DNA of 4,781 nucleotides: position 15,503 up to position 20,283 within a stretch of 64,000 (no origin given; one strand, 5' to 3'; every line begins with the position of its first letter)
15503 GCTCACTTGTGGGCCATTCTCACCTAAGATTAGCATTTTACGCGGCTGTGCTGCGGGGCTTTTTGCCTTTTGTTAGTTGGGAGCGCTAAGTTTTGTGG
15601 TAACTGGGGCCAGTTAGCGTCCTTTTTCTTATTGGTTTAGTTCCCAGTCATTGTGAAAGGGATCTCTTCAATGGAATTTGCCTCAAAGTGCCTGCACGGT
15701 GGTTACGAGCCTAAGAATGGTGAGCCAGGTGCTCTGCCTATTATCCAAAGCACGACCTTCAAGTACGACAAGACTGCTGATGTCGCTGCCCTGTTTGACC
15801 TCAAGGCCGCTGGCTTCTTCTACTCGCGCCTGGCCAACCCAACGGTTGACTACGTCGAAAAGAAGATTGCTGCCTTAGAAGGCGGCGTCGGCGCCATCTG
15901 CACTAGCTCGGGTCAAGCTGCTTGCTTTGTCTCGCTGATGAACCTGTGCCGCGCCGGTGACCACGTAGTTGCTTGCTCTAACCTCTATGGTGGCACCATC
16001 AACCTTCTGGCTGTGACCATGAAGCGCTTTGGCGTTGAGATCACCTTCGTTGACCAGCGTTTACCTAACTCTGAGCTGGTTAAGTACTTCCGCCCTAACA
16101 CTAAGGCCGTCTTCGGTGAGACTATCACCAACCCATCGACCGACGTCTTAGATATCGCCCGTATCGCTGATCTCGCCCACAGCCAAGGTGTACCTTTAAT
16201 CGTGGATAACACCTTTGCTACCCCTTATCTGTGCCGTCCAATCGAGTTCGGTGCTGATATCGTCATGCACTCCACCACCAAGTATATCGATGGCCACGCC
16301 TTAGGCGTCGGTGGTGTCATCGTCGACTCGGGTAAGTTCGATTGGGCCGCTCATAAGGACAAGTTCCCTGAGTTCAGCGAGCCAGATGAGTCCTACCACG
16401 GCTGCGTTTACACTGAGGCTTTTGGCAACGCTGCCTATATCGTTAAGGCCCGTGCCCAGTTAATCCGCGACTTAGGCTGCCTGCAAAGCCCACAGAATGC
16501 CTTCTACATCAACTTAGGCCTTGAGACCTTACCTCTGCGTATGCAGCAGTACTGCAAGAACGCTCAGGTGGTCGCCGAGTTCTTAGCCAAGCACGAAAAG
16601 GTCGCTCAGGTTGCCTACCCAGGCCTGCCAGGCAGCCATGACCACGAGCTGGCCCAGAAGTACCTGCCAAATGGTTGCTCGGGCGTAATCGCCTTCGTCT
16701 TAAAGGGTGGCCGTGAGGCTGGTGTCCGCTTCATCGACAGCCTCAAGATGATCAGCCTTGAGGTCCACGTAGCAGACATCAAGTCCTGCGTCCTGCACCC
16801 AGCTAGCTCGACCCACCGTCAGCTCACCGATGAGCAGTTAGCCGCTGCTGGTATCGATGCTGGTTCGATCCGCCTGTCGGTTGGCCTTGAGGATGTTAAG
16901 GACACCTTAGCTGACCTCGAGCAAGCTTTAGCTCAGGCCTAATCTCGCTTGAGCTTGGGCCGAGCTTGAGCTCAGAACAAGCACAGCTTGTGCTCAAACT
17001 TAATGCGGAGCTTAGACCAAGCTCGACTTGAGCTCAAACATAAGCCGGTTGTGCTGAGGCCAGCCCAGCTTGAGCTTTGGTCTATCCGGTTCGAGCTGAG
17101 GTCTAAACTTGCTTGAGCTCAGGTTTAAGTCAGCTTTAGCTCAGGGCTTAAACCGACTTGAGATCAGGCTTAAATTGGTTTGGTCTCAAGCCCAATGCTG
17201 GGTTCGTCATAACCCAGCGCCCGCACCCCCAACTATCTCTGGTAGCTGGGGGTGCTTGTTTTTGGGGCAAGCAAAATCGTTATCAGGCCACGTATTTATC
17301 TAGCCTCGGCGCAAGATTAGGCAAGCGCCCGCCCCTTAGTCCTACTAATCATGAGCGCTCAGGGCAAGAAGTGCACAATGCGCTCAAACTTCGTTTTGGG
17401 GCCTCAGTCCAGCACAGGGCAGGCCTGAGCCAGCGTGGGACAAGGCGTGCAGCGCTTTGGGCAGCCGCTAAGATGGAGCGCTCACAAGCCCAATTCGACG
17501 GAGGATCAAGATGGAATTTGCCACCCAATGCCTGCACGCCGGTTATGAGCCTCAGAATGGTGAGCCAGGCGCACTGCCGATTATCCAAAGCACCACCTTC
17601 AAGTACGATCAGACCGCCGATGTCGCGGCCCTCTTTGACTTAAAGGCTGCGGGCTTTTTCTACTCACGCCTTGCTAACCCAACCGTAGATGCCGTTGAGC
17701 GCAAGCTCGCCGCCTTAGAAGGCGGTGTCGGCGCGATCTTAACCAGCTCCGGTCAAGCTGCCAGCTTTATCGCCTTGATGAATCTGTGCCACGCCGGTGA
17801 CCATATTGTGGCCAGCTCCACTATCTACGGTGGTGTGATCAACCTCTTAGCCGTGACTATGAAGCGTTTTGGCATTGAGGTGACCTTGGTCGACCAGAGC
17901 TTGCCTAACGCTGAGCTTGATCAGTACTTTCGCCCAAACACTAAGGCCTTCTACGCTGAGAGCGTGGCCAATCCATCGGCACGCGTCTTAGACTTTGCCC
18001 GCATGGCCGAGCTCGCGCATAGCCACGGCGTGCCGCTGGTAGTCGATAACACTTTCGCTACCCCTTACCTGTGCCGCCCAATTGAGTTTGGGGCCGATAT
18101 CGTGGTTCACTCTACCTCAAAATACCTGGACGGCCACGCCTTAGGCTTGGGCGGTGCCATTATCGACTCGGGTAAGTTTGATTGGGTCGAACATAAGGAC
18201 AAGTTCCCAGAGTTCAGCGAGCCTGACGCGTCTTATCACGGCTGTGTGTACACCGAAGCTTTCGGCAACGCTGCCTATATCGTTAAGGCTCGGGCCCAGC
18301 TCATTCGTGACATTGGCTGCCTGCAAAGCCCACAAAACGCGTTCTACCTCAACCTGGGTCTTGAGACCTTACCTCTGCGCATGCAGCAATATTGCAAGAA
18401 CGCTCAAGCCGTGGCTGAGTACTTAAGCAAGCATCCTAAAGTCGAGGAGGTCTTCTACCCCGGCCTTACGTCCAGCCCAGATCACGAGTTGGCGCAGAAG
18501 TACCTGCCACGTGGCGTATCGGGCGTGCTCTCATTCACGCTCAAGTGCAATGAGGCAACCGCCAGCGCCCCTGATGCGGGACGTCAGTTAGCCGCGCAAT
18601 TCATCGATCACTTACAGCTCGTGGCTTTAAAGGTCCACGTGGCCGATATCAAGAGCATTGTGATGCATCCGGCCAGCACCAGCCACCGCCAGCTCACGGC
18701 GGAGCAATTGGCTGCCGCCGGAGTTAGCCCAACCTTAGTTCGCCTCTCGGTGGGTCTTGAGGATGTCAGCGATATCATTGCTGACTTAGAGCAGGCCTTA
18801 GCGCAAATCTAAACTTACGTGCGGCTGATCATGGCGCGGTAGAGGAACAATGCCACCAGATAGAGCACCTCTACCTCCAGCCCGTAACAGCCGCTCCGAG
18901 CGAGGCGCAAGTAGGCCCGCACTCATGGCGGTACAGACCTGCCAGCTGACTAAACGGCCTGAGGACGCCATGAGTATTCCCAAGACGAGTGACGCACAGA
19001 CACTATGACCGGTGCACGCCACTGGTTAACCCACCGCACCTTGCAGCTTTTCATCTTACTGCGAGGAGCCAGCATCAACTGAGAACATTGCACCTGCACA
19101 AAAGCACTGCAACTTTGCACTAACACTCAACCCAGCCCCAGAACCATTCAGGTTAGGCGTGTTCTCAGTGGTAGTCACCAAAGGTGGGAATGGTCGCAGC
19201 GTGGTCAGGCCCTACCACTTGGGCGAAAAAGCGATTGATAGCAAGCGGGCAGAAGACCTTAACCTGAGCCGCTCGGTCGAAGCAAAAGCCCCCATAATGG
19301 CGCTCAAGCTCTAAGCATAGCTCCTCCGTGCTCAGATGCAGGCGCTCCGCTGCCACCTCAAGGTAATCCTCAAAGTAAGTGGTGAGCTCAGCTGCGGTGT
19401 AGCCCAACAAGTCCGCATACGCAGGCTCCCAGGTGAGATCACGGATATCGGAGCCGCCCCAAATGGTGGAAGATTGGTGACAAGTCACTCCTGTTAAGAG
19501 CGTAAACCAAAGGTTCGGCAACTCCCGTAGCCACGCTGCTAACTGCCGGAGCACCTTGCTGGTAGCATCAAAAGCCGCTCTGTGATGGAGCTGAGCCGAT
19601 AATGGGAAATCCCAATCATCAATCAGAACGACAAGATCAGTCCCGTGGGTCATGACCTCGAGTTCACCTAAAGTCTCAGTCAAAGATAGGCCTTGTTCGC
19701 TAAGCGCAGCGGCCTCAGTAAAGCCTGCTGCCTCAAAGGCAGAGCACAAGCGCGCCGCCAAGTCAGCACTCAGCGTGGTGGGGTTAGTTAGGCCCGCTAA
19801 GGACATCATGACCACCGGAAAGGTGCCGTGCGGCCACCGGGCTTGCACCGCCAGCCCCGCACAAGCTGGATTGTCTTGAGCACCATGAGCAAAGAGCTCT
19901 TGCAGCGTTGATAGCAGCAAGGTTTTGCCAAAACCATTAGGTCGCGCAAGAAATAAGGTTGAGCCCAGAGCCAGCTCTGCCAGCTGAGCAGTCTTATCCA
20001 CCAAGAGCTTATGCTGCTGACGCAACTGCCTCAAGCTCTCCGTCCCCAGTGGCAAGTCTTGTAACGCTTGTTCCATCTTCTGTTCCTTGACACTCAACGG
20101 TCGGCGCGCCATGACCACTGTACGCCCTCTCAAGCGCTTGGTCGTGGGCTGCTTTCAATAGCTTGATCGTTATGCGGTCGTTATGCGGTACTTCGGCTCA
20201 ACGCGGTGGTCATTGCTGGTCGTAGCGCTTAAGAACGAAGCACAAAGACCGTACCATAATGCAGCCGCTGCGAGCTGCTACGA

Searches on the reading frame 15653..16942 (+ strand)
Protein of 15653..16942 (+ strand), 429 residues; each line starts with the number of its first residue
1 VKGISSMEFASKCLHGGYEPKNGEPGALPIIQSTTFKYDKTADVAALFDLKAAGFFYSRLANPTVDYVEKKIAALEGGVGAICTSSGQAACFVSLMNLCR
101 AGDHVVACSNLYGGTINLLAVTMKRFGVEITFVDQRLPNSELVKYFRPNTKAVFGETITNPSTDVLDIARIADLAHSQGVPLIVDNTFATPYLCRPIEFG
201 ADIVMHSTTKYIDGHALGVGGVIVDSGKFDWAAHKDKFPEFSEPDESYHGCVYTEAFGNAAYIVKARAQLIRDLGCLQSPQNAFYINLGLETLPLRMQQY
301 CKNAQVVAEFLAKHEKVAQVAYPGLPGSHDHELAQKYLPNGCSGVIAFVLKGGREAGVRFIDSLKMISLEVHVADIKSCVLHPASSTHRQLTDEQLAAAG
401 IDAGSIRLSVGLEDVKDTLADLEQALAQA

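Call 56: search_protein_families(library=pfam, proteins=[window:15653-16942:+], max_evalue=0.00001)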
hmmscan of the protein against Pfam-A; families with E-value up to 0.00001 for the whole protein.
window:15653-16942:+ (429 aa): 1 family
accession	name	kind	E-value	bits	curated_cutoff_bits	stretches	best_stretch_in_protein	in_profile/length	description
PF01053.26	Cys_Met_Meta_PP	-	4.3e-124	414.4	27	1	12-426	3-380/381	Cys/Met metabolism PLP-dependent enzyme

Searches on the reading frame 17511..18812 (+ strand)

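Call 56: search_protein_families(library=pfam, proteins=[window:17511-18812:+], max_evalue=0.00001)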
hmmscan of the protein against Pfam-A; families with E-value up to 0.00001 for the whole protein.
window:17511-18812:+ (433 aa): 1 family
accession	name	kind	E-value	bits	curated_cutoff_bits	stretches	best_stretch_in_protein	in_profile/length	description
PF01053.26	Cys_Met_Meta_PP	-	2.2e-125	418.6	27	1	5-430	2-380/381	Cys/Met metabolism PLP-dependent enzyme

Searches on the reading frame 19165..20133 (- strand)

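Call 56: search_protein_families(library=pfam, proteins=[window:19165-20133:-], max_evalue=0.00001)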
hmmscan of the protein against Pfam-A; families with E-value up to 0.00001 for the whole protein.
window:19165-20133:- (322 aa): 1 family
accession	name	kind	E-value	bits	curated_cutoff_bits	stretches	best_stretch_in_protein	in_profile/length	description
PF09820.16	AAA-ATPase_like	-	5.6e-22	79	26.1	1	28-217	1-193/201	Predicted AAA-ATPase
